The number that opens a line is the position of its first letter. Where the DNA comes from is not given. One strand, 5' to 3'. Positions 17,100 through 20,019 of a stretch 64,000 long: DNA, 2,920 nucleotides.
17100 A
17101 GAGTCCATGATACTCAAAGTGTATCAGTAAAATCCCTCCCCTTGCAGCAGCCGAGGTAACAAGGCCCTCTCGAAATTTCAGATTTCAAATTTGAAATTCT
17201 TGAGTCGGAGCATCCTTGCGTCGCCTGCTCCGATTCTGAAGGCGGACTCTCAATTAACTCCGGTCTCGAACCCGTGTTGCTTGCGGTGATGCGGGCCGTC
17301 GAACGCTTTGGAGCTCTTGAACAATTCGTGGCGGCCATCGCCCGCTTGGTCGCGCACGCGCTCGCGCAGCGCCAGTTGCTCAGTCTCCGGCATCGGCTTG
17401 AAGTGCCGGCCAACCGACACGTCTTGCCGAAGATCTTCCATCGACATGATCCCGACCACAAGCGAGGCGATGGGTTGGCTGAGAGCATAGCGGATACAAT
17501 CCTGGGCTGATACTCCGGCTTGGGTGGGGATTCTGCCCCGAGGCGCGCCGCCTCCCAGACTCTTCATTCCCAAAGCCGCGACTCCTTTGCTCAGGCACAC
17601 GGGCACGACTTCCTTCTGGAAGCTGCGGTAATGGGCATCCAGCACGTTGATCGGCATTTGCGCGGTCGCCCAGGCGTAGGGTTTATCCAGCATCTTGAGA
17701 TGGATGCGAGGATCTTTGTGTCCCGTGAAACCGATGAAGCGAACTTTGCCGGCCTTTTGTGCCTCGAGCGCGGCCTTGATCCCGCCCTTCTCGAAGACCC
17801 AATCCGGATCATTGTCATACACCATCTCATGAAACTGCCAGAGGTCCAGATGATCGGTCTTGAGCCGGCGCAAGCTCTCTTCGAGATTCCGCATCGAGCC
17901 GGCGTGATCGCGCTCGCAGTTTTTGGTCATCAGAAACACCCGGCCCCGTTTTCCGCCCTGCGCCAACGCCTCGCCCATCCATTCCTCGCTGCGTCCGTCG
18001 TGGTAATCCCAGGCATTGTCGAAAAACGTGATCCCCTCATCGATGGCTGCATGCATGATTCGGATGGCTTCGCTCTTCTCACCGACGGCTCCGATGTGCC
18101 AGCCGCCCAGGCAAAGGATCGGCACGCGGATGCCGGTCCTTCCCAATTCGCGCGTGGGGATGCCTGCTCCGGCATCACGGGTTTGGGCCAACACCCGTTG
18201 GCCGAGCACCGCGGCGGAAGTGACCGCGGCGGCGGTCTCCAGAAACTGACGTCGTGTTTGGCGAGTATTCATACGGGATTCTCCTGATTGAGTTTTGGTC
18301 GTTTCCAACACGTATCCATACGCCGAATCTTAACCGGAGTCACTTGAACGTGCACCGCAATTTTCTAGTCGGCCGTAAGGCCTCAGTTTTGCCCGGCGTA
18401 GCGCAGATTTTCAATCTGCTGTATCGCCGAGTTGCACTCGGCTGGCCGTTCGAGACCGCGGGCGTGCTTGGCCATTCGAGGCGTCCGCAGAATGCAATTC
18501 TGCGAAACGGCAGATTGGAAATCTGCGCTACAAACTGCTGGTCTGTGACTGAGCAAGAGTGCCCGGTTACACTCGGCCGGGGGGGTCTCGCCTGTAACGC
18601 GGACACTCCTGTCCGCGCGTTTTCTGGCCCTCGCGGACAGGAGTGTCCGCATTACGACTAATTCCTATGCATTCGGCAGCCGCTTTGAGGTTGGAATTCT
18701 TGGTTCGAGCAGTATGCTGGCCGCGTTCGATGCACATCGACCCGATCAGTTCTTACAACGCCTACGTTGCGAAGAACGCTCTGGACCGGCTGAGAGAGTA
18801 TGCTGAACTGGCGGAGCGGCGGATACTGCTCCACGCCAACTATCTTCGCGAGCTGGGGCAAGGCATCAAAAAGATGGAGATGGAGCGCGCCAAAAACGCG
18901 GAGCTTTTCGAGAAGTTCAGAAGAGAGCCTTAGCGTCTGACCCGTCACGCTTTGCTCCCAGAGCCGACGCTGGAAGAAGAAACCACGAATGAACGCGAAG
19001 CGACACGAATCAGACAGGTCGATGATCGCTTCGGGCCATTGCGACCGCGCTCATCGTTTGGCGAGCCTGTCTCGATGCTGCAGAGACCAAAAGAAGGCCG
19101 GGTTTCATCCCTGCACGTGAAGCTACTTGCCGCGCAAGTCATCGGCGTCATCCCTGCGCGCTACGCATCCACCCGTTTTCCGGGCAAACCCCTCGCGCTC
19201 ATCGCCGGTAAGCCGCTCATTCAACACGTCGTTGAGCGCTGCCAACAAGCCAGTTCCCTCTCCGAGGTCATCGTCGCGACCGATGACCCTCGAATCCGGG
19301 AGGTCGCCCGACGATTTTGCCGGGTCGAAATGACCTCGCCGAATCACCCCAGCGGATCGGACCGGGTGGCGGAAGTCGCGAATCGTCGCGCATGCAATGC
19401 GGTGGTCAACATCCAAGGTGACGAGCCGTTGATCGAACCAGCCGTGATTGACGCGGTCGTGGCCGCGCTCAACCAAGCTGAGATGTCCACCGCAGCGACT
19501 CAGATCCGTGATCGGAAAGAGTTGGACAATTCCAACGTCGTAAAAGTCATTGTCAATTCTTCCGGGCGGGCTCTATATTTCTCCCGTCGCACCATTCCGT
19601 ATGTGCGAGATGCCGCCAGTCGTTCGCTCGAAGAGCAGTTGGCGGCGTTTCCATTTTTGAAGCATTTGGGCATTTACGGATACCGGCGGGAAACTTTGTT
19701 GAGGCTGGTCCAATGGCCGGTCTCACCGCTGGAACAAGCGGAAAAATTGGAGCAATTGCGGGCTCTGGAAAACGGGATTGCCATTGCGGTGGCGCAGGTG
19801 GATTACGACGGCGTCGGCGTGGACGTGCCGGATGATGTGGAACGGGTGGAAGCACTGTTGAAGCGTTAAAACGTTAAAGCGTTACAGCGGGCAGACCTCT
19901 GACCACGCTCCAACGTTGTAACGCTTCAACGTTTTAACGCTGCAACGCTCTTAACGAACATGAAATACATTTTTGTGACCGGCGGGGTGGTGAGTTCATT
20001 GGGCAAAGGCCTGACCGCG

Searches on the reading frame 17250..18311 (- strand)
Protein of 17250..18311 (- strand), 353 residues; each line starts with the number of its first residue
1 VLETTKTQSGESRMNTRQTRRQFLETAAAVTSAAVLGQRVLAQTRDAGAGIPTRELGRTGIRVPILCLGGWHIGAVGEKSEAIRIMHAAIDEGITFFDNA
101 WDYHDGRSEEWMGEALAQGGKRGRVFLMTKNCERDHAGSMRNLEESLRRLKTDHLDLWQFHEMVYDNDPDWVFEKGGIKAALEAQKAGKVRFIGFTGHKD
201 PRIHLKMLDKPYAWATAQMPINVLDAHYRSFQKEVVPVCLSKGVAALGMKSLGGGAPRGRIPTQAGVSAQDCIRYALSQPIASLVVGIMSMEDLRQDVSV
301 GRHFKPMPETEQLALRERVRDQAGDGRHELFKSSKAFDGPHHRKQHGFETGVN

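Call 56: search_protein_families(library=pfam, proteins=[window:17250-18311:-], max_evalue=0.001)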
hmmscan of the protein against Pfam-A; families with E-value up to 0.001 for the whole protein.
window:17250-18311:- (353 aa): 1 family
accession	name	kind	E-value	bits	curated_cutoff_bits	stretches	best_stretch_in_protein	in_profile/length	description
PF00248.27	Aldo_ket_red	-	3.9e-35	121.8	24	1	66-260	2-200/291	Aldo/keto reductase family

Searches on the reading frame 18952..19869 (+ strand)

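Call 56: search_protein_families(library=pfam, proteins=[window:18952-19869:+], max_evalue=0.001)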
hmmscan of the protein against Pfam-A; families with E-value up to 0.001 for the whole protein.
window:18952-19869:+ (305 aa): 2 families
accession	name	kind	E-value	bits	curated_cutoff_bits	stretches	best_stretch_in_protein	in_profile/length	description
PF02348.25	CTP_transf_3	-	2.9e-58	197.7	22.6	1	64-277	1-216/217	Cytidylyltransferase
PF12804.13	NTP_transf_3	-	3.9e-11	43.8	27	1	73-223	9-146/160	MobA-like NTP transferase domain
